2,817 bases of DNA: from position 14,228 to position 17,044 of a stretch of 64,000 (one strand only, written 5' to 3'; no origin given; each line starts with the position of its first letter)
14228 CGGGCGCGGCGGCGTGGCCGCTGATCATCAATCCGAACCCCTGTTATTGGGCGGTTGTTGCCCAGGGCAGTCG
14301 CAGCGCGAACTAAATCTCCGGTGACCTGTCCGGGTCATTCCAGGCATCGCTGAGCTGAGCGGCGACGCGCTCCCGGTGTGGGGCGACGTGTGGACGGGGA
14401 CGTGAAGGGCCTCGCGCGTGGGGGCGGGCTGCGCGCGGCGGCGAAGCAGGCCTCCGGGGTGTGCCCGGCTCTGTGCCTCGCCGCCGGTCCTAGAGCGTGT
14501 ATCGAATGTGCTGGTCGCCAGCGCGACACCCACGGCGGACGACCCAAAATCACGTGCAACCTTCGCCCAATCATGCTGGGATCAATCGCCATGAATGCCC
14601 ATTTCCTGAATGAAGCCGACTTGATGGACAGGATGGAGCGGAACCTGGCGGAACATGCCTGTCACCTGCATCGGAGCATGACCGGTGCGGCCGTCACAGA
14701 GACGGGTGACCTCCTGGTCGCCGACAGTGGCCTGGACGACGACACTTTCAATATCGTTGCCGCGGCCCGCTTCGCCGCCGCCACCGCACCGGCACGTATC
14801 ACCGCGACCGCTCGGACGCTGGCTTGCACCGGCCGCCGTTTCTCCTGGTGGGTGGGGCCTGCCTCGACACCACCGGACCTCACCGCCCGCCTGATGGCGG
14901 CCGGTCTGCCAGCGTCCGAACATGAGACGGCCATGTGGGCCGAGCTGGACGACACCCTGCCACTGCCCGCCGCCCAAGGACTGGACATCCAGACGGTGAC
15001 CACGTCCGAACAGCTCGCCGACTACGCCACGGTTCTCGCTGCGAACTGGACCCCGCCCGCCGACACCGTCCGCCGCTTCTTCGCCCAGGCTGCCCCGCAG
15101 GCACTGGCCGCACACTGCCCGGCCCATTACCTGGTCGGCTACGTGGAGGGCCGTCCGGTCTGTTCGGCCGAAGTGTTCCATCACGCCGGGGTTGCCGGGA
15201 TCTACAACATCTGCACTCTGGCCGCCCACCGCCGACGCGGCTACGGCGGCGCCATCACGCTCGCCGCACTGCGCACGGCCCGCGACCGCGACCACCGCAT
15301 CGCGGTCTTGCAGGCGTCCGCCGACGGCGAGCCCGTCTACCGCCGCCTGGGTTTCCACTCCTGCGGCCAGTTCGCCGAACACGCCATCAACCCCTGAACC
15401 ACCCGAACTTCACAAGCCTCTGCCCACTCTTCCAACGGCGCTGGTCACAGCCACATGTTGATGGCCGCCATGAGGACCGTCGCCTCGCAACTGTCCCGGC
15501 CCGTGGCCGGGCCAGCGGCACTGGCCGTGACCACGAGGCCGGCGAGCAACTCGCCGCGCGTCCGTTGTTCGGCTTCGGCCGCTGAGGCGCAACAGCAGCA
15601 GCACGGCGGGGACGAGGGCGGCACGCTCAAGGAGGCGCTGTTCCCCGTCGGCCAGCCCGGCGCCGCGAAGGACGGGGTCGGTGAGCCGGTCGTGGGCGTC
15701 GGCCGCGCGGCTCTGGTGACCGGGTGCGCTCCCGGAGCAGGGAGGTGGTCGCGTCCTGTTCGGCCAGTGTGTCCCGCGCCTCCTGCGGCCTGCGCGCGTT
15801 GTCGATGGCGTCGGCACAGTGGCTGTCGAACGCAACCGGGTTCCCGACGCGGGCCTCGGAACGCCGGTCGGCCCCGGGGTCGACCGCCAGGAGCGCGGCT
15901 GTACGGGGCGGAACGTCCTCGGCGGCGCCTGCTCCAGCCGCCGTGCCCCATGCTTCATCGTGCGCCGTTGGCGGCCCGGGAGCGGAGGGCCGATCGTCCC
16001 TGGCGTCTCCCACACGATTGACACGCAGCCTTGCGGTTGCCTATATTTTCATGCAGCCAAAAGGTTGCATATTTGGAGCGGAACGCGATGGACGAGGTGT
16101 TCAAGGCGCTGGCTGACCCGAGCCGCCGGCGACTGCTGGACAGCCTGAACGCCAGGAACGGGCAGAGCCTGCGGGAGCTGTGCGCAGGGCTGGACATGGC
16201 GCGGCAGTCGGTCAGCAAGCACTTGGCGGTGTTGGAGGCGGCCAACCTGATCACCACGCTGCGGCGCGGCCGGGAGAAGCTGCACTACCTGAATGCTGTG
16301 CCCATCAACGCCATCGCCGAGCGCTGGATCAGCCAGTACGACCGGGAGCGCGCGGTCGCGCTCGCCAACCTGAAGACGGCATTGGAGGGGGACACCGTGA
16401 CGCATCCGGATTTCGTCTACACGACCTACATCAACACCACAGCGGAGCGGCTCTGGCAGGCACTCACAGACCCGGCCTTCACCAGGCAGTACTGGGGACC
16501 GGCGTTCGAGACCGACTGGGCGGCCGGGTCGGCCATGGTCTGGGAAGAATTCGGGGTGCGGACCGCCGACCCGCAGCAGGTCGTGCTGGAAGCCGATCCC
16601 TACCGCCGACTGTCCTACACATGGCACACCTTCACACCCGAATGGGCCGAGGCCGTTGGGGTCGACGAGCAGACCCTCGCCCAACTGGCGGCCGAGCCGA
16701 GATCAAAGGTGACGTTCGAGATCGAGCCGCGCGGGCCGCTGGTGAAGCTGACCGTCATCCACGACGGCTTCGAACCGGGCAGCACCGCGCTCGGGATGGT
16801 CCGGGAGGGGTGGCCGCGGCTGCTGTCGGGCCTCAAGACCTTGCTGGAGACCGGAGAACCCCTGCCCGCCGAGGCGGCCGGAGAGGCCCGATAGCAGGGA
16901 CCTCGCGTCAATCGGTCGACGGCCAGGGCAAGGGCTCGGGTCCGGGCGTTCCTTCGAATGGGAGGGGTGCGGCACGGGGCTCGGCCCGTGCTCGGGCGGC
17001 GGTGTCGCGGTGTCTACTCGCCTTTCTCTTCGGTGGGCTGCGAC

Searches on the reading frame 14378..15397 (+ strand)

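Call 6: search_protein_families(library=pfam, proteins=[window:14378-15397:+], max_evalue=0.001)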
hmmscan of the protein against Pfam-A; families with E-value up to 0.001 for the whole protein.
window:14378-15397:+ (339 aa): 5 families
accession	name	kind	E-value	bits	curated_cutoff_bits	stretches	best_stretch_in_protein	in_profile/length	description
PF13508.13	Acetyltransf_7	-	1.9e-06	28.6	27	1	249-327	3-83/84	Acetyltransferase (GNAT) domain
PF00583.31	Acetyltransf_1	-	2.2e-06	28.3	20.7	1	244-326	28-116/116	Acetyltransferase (GNAT) family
PF13673.13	Acetyltransf_10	-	2.5e-06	27.9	23.6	1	230-331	9-112/128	Acetyltransferase (GNAT) domain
PF13527.13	Acetyltransf_9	-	2.7e-06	27.9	25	1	272-327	72-125/127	Acetyltransferase (GNAT) domain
PF08445.16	FR47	-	1.2e-05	25.6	22.1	1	264-328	14-79/86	FR47-like protein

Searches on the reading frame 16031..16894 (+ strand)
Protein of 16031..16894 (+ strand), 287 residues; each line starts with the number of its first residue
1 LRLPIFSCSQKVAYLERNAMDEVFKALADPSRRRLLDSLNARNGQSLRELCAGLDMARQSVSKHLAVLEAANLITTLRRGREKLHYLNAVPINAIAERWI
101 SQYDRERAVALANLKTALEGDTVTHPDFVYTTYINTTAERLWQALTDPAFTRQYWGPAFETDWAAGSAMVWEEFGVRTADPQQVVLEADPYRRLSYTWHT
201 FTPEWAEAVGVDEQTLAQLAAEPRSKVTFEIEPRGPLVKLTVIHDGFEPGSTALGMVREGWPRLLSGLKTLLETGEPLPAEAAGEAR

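Call 6: search_protein_families(library=pfam, proteins=[window:16031-16894:+], max_evalue=0.001)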
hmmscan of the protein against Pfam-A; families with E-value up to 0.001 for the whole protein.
window:16031-16894:+ (287 aa): 7 families
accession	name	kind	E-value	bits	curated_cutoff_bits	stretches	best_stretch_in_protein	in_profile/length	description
PF08327.17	AHSA1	-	1.4e-21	77.4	22.1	1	135-273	1-125/125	Activator of Hsp90 ATPase homolog 1-like protein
PF12840.13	HTH_20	-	4.1e-11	43.1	27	1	27-75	1-49/51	Helix-turn-helix domain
PF01022.26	HTH_5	-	4.2e-07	30.2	22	1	29-75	1-46/47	Bacterial regulatory protein, arsR family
PF12802.13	MarR_2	-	3.4e-06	27.6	27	1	33-76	8-52/61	MarR family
PF25212.1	HVO_A0114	-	2.3e-05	24.5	27.6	1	17-84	10-76/84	HVO_A0114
PF13412.12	HTH_24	-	0.00014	21.8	21.9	1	29-75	2-48/48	Winged helix-turn-helix DNA-binding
PF10604.15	Polyketide_cyc2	-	0.00071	20.3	27.4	1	128-237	4-113/142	Polyketide cyclase / dehydrase and lipid transport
